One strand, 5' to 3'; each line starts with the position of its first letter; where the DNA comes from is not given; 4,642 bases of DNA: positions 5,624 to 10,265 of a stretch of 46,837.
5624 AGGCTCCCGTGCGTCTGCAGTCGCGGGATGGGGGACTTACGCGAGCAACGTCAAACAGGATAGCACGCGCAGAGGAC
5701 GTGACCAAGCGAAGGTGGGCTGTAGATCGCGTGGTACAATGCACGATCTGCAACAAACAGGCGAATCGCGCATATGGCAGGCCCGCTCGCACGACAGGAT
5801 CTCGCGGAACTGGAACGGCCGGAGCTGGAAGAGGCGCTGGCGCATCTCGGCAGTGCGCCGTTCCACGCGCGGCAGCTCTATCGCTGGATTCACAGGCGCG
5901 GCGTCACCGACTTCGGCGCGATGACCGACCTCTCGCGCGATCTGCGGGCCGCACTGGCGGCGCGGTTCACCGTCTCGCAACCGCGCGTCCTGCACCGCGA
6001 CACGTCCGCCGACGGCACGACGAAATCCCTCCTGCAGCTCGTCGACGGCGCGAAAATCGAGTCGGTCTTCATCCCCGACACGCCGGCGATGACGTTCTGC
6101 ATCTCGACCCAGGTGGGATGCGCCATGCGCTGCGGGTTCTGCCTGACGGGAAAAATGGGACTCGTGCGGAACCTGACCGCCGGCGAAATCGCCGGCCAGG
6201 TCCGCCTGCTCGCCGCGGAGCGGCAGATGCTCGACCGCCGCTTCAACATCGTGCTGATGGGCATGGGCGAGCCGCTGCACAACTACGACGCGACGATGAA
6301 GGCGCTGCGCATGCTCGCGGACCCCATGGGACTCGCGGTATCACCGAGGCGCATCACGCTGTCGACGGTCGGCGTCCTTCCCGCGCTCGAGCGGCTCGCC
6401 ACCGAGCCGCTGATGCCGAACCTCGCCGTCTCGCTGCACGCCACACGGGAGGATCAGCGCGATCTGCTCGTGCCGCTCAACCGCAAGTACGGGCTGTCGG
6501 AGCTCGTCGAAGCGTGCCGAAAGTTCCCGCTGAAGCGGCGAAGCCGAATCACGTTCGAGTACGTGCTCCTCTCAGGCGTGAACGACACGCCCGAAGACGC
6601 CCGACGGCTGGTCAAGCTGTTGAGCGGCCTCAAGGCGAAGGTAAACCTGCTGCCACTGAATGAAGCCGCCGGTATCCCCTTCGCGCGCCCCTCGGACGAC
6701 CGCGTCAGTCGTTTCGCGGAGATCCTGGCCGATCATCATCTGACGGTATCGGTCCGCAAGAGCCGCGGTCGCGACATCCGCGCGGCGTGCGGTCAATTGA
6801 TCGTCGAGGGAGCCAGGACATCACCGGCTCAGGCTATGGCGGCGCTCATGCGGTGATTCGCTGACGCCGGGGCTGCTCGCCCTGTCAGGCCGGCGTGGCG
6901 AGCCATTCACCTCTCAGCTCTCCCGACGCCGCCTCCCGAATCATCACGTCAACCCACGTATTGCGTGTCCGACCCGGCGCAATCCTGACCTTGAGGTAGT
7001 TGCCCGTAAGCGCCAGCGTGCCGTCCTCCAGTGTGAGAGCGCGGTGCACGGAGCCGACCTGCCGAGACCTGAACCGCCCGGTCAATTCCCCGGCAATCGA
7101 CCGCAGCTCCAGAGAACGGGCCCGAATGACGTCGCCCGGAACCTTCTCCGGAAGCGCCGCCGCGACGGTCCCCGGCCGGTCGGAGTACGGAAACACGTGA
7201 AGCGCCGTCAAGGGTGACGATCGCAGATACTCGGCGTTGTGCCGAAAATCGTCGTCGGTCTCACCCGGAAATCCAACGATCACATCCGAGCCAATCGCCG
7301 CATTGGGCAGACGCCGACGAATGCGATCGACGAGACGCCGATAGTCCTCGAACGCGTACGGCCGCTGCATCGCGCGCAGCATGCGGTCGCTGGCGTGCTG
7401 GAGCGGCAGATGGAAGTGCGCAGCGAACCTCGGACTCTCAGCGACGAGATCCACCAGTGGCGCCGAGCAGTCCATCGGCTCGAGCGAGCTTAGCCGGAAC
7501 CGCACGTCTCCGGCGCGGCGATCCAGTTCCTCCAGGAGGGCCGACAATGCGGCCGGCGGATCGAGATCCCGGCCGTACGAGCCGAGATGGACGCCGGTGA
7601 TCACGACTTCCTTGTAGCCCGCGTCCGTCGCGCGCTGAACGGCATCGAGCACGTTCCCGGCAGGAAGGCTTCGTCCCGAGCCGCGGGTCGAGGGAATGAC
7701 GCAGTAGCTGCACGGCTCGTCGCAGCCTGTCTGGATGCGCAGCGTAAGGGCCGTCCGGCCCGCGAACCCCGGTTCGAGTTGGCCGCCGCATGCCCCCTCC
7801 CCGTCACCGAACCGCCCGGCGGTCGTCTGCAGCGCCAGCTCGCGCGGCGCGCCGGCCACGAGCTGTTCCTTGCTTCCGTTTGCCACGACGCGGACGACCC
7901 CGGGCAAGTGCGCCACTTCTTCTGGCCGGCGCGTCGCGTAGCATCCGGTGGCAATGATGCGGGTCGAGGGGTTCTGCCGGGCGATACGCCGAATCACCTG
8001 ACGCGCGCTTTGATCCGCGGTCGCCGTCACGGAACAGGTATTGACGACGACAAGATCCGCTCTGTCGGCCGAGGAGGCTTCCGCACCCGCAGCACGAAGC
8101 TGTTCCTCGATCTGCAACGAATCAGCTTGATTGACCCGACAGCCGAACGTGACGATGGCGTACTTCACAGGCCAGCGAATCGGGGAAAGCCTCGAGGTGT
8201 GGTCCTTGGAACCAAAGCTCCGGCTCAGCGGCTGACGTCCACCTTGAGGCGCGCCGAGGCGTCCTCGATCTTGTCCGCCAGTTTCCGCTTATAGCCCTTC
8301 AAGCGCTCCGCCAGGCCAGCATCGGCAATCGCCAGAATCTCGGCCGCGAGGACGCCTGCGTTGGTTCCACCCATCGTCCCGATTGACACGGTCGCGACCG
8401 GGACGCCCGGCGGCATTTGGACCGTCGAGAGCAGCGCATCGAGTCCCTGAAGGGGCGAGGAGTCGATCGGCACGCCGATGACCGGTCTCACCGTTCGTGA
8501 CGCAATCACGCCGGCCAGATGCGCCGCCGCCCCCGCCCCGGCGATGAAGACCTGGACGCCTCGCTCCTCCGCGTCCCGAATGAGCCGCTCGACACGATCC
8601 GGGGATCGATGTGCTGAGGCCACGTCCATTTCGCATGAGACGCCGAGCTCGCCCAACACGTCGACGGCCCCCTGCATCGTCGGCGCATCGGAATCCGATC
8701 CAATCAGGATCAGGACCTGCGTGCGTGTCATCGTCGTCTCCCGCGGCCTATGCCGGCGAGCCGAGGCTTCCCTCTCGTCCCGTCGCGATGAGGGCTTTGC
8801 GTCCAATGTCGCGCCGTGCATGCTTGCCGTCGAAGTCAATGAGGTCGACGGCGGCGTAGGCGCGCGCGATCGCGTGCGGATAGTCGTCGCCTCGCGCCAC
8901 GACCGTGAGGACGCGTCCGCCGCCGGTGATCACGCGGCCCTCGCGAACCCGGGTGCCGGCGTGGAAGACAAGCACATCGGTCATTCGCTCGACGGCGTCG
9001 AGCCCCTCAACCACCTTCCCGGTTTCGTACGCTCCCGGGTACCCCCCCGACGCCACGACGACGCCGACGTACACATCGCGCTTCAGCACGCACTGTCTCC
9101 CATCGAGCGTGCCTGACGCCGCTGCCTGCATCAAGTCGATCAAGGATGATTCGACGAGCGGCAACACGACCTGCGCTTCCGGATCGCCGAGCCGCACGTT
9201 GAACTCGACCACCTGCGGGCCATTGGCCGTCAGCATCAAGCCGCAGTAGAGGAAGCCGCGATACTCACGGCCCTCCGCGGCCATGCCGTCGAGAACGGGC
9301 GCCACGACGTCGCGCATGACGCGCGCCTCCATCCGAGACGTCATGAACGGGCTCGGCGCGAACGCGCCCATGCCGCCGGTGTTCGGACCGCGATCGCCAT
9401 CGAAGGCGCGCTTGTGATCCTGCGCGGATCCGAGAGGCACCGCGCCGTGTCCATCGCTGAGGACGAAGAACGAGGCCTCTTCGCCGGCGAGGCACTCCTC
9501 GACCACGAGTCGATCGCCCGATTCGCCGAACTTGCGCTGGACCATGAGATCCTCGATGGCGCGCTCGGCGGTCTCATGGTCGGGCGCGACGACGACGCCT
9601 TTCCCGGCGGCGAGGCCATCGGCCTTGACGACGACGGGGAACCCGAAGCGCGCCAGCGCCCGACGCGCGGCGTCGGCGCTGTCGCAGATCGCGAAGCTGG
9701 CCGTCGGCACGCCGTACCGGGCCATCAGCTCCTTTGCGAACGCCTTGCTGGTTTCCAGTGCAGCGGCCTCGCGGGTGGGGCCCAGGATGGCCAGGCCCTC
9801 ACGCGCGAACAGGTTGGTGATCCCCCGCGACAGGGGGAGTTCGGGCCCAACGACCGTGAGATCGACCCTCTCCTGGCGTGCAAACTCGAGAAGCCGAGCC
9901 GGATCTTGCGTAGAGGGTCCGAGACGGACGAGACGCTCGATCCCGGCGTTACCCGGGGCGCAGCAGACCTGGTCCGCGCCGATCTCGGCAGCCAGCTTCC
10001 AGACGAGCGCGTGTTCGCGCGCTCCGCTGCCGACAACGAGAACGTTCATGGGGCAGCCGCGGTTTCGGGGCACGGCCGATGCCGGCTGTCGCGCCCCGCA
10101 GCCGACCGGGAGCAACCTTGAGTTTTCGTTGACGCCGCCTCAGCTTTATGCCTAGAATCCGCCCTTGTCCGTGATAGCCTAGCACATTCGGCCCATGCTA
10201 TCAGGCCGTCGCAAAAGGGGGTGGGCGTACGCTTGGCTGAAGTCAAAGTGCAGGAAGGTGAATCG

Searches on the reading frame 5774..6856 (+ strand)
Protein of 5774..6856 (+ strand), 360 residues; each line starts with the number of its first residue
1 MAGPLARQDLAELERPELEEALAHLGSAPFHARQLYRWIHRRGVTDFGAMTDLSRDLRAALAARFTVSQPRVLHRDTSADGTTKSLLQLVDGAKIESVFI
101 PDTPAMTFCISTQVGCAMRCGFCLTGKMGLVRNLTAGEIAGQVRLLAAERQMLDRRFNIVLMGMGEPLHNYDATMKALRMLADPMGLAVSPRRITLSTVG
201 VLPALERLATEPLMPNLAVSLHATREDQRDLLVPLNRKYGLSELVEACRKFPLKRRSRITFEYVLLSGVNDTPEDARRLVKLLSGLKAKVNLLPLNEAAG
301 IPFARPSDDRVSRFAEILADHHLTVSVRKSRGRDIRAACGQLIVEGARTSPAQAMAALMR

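Call 61: search_protein_families(library=pfam, proteins=[window:5774-6856:+], max_evalue=0.00001)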
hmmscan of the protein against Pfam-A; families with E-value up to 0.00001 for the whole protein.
window:5774-6856:+ (360 aa): 2 families
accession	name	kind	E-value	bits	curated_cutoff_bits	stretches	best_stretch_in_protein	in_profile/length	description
PF21016.3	RlmN_N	-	1.2e-17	63.9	24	1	9-66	2-59/60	Ribosomal RNA large subunit methyltransferase N-terminal domain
PF04055.27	Radical_SAM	-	2.7e-16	60.6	29.5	1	110-278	1-164/166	Radical SAM superfamily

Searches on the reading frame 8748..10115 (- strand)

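Call 61: search_protein_families(library=pfam, proteins=[window:8748-10115:-], max_evalue=0.00001)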
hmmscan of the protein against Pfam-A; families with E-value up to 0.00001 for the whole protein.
window:8748-10115:- (455 aa): 5 families
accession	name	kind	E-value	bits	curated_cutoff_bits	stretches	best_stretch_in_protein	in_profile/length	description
PF01071.24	GARS_A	-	4.7e-73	245.6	27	1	122-314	1-194/194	Phosphoribosylglycinamide synthetase, ATP-grasp (A) domain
PF02844.21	GARS_N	-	5.4e-31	107.7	29.5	1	23-121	1-100/100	Phosphoribosylglycinamide synthetase, N domain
PF02843.22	GARS_C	-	5.6e-30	104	34.8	1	350-440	2-92/92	Phosphoribosylglycinamide synthetase, C domain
PF02786.22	CPSase_L_D2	-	4.1e-08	33.4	19.8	1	124-267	2-142/211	Carbamoyl-phosphate synthase L chain, ATP binding domain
PF02222.28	ATP-grasp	-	2.9e-07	30.8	27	1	131-209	3-76/179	ATP-grasp domain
